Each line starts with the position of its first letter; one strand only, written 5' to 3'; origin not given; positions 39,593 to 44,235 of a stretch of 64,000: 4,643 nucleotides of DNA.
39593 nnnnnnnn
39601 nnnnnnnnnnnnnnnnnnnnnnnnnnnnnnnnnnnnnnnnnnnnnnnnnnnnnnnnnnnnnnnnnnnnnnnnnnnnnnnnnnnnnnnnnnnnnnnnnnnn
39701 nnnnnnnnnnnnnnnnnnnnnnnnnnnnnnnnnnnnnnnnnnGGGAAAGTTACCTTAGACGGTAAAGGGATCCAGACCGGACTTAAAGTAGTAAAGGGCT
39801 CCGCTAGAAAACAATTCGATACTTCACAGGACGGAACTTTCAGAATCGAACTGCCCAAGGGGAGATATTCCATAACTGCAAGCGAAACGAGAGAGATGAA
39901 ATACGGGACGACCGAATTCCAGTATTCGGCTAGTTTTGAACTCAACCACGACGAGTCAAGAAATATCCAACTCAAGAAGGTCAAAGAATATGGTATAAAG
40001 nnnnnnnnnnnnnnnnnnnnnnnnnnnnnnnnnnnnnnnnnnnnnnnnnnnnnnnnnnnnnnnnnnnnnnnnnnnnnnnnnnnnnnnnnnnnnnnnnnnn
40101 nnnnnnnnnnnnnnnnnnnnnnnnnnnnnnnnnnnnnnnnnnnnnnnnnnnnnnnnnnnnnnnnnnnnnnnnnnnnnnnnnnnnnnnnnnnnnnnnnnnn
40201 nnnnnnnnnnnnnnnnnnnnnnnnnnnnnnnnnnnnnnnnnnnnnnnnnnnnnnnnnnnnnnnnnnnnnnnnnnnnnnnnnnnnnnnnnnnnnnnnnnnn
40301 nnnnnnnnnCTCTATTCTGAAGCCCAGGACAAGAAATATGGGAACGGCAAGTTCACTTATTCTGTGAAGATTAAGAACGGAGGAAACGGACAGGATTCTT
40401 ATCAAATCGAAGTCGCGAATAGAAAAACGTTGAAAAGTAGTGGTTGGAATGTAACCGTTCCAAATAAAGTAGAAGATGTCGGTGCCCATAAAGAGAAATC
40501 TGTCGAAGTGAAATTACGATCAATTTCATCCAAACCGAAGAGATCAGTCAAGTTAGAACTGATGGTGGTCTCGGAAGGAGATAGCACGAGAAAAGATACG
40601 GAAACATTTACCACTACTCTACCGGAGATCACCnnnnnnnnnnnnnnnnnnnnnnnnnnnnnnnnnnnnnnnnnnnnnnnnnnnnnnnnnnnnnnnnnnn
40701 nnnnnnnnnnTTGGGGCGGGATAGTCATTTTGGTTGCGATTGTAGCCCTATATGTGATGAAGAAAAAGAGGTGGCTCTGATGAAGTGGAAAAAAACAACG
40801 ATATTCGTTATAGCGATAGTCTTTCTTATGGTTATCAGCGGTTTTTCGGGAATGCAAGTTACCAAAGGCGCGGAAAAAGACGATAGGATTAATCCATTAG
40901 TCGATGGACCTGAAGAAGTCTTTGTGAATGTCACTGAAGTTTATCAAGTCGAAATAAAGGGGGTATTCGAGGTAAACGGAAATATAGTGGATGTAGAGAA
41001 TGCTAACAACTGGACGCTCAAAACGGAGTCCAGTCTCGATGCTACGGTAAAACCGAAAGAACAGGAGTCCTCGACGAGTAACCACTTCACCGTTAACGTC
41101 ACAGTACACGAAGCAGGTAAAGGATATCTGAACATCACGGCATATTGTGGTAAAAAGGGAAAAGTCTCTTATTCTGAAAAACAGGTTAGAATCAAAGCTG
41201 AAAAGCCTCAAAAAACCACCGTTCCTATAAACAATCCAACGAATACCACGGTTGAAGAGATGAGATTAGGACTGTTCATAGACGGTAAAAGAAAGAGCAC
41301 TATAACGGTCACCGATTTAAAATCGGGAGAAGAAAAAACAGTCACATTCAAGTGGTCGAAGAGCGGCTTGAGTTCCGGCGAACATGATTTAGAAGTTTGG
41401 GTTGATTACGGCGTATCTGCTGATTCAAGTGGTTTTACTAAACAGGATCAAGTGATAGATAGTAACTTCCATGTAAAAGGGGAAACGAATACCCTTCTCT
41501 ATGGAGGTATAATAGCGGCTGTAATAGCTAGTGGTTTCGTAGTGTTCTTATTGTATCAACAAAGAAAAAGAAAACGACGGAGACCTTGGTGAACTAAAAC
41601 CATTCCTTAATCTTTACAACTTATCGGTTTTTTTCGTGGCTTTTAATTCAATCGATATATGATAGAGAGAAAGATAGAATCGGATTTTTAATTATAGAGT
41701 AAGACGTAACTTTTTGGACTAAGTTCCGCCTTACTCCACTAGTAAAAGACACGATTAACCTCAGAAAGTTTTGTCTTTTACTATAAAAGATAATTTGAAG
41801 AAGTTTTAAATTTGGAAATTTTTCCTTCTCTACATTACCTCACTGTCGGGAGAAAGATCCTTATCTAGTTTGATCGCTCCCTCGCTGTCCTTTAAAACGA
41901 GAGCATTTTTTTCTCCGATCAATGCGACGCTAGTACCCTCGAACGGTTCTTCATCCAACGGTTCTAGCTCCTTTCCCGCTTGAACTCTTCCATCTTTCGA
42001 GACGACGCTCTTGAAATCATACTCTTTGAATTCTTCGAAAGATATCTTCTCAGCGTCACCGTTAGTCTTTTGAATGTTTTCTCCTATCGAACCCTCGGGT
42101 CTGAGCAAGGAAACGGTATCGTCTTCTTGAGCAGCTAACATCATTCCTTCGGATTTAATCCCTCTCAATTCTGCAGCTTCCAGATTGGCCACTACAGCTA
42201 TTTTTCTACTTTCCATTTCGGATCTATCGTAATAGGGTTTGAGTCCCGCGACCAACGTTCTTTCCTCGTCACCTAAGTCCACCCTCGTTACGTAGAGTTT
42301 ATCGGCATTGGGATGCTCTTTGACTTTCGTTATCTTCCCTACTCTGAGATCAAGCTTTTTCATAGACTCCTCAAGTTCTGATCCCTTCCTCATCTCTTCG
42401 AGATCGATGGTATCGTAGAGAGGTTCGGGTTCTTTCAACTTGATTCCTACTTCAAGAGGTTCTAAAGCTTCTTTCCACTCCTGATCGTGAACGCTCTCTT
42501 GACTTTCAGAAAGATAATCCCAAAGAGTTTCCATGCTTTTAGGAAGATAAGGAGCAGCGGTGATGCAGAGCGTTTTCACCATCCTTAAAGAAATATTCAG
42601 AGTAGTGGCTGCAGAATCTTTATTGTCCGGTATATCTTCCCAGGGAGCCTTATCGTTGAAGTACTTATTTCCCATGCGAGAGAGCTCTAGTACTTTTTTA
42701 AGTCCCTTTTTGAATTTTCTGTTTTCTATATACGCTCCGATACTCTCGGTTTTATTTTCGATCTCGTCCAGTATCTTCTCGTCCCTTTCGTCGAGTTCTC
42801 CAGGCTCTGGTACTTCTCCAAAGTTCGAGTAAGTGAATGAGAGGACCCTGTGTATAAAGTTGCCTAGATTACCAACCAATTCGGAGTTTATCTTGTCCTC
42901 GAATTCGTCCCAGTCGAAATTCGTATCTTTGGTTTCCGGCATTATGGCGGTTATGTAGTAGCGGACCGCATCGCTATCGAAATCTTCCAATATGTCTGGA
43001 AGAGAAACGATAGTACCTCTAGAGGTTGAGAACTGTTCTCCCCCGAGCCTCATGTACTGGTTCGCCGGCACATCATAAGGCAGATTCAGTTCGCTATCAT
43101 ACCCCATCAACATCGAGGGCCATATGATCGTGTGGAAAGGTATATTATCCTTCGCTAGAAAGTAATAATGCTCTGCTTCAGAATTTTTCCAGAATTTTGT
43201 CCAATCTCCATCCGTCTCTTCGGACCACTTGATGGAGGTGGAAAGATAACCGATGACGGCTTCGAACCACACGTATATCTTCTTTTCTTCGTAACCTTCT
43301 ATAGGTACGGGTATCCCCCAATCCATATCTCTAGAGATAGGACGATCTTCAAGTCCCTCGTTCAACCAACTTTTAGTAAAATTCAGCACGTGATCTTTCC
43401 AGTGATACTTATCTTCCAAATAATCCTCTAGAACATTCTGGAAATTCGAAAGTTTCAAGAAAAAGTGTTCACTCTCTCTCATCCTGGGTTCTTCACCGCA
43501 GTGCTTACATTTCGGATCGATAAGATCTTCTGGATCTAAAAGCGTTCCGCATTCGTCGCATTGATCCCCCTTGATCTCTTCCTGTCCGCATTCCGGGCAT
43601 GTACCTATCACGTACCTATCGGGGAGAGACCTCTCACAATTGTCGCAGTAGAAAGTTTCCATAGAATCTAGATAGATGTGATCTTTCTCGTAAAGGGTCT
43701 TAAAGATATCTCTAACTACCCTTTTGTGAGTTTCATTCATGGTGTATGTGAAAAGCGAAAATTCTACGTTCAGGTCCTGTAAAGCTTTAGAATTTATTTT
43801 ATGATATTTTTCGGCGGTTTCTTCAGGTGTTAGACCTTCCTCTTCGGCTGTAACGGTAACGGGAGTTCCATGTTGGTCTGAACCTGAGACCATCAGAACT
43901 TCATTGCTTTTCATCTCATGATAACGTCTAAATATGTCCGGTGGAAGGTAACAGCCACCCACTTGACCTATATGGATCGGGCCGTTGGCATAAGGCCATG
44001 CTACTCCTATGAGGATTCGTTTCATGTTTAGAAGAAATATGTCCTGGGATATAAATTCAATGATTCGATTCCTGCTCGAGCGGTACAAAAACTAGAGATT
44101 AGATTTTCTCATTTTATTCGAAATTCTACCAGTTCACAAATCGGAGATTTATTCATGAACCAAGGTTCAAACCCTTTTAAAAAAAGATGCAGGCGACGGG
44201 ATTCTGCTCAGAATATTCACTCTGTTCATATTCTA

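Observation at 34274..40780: Giant AglB/STT3 oligosaccharyltransferase fused to a ~1250-aa array of Ig-like/CARDB-like domains with a second C-terminal membrane anchor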

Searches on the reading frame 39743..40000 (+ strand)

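Call 83: search_protein_families(library=pfam, proteins=[window:39743-40000:+], max_evalue=0.01)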
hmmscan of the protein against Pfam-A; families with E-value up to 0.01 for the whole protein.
window:39743-40000:+ (86 aa): 1 family
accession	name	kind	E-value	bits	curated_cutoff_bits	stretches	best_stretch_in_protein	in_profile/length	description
PF13620.12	CarboxypepD_reg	-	0.00041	21.1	32.3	1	19-49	26-57/82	Carboxypeptidase regulatory-like domain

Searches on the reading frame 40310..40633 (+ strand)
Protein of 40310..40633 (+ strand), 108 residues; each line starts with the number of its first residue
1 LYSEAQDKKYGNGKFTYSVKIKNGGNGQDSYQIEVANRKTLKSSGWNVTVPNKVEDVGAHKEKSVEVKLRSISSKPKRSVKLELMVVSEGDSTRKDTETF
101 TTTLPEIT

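Call 84: search_protein_families(library=pfam, proteins=[window:40310-40633:+], max_evalue=0.01)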
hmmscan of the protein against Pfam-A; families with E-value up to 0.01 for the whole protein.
window:40310-40633:+ (108 aa): 1 family
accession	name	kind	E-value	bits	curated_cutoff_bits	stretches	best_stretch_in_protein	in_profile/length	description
PF11614.14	FixG_C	-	0.0017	18.9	25.6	1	16-97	34-111/119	IG-like fold at C-terminal of FixG, putative oxidoreductase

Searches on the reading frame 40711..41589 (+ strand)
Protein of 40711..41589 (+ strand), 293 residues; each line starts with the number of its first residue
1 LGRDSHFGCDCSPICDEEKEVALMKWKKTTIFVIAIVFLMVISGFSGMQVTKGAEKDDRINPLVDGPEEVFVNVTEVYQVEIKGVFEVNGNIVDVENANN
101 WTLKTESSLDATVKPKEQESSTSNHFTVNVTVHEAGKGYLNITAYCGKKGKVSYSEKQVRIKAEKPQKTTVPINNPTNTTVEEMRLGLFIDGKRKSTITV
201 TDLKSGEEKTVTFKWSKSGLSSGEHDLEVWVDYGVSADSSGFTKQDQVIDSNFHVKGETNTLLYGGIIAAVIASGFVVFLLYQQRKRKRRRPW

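Call 10: search_protein_families(library=pfam, proteins=[window:40711-41589:+], max_evalue=0.001)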
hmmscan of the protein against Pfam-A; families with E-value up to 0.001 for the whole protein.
window:40711-41589:+ (293 aa): 1 family
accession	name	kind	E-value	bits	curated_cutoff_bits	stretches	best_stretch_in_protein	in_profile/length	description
PF07705.17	CARDB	-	3e-09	37.4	22.7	1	162-234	16-86/101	CARDB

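Call 39: find_homologous_proteins(query=window:40780-41589:+, max_evalue=0.001)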
Query window:40780-41589:+ (270 aa): 14 proteins with E <= 0.001 among 913 candidates.
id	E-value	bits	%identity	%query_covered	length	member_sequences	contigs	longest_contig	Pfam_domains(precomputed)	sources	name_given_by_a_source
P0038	4.5e-174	595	100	100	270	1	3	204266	PF07705.18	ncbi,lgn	-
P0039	2.1e-119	416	66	100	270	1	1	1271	PF07705.18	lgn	-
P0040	7.9e-115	401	64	100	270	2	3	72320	PF07705.18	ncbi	-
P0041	3.1e-86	307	52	100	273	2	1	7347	PF07705.18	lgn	-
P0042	4.7e-84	300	54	95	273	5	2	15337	PF07705.18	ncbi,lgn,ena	-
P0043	9.6e-73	263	47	99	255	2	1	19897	PF07705.18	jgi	-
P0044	9.4e-57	211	38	100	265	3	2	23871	PF07705.18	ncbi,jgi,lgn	-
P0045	6.0e-56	208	44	84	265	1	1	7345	PF07705.18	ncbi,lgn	ncbi:MAG: CARDB domain-containing protein [Thermoplasmatota archaeon]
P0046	3.5e-51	192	40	99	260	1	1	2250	PF07705.18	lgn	-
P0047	5.9e-49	185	38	96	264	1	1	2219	PF07705.18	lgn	-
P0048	5.7e-44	169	37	95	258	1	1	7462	PF07705.18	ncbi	-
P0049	2.0e-40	157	34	100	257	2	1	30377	PF07705.18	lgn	-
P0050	2.5e-40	157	35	96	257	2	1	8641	PF07705.18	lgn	-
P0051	8.5e-39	152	33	98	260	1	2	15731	PF07705.18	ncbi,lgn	-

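Call 46: predict_structure(alignment_id=A2)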
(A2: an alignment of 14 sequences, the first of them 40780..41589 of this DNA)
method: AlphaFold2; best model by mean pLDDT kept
length: 270 residues; sequences in the alignment: 14
mean_pLDDT: 84.8   pTM: 0.61
mean pLDDT of the five models: 84.8, 84.1, 84.0, 83.6, 83.4
residues with pLDDT >= 90: 130; 70-90: 99; 50-70: 33; < 50: 8
segments of 3 or more residues with pLDDT < 50: 23-29
pLDDT, mean of each block of 10 residues (from residue 1): 63 72 47 92 92 95 92 94 95 94 96 94 92 95 89 85 90 88 89 85 90 65 87 68 84 90 65
secondary structure, 60 per line:
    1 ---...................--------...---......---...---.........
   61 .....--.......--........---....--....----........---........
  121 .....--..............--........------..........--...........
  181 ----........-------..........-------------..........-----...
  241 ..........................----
elements in order: H4-22 E31-33 E37-42 E46-48 E52-65 E68-71 E77-84 E88-91 E94-97 E102-109 E113-125 E128-141 E144-151 E158-167 E170-180 E185-192 E200-209 E223-232 H238-266

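Call 49: fold_search(model_id=the predicted structure, library=pdb)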
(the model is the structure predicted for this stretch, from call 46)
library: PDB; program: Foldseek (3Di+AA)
matches with E <= 10: 1813; with E <= 0.001: 385
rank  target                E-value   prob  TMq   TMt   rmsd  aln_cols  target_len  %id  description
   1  8csw                  1.2e-07  1.00  0.26  0.13  12.8       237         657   10  Local refinement of protein 4.2 in Class 2 of erythrocyte ankyrin-1 complex (released 2022-07-20)
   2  7uzs                  1.6e-07  1.00  0.28  0.13  12.7       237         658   10  Protein 4.2 (local refinement from consensus reconstruction of ankyrin complex classes) (released 2022-07-20)
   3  1ex0_B                3.9e-07  1.00  0.23  0.11  13.4       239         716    8  HUMAN FACTOR XIII, MUTANT W279F ZYMOGEN (released 2003-12-23)
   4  8cs9_X                6.5e-07  1.00  0.26  0.13  12.8       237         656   10  Composite reconstruction of Class 1 of the erythrocyte ankyrin-1 complex (released 2022-07-20)
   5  8cmt_A                6.9e-07  1.00  0.23  0.11  12.9       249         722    8  Structure of the plasma coagulation Factor XIII A2B2 heterotetrameric complex. (released 2024-09-11)
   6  6kzb_A                9.0e-07  1.00  0.25  0.12  13.4       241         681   10  Transglutaminase2 complexed with calcium (released 2020-12-09)
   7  6a8p_C                9.4e-07  1.00  0.25  0.12  12.9       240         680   10  Transglutaminase 2 mutant G224V in complex with GTP (released 2018-09-26)
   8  6kzb_C                9.4e-07  1.00  0.25  0.12  13.2       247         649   11  Transglutaminase2 complexed with calcium (released 2020-12-09)
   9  4pyg_A                9.4e-07  1.00  0.24  0.11  13.2       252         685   11  Transglutaminase2 complexed with GTP (released 2015-02-11)
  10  9a3v_A                9.4e-07  1.00  0.23  0.11  13.4       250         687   12  Predicted model of tissue transglutaminase 2 (TG2) in complex with plasma fibronectin type III modules 14 and 15 (FNII (released 2024-02-02)
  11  1evu_B                1.5e-06  1.00  0.25  0.11  13.2       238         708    8  HUMAN FACTOR XIII WITH CALCIUM BOUND IN THE ION SITE (released 2000-05-10)
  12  1ggu_B                1.6e-06  1.00  0.25  0.11  13.3       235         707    9  HUMAN FACTOR XIII WITH CALCIUM BOUND IN THE ION SITE (released 1999-09-16)
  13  9i25_C                1.7e-06  1.00  0.26  0.27  16.0       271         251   10  WxLIP from Enterococcus faecium locus A bound to long WxL (released 2026-01-28)
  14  6kzb_B                1.9e-06  1.00  0.25  0.12  13.0       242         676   10  Transglutaminase2 complexed with calcium (released 2020-12-09)
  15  1kv3_A                2.0e-06  1.00  0.25  0.13  12.5       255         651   10  HUMAN TISSUE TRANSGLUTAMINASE IN GDP BOUND FORM (released 2002-03-13)
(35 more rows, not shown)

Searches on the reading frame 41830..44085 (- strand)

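Call 10: search_protein_families(library=pfam, proteins=[window:41830-44085:-], max_evalue=0.001)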
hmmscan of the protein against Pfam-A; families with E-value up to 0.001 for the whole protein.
window:41830-44085:- (751 aa): 7 families
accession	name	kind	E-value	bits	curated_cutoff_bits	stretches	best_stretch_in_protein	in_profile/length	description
PF09334.17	tRNA-synt_1g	-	2.5e-146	487.9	20.1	1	24-415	1-391/391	tRNA synthetases class I (M)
PF01588.26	tRNA_bind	-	7.4e-28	96.9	27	1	580-666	1-90/96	Putative tRNA binding domain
PF19303.5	Anticodon_3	-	4e-19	69.4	23.5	1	425-565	1-140/152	Anticodon binding domain of methionyl tRNA ligase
PF00133.28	tRNA-synt_1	-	6.3e-17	61.9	22.7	1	28-269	29-252/414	tRNA synthetases class I (I, L, M and V)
PF08264.19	Anticodon_1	-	1.4e-08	35.2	25.1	1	435-545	1-112/148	Anticodon-binding domain of tRNA ligase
PF01406.26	tRNA-synt_1e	-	1e-05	25.5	27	0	33-148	19-132/301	tRNA synthetases class I (C) catalytic domain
PF12773.13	DZR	-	0.00046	20.7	27.3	0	147-197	1-45/45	Double zinc ribbon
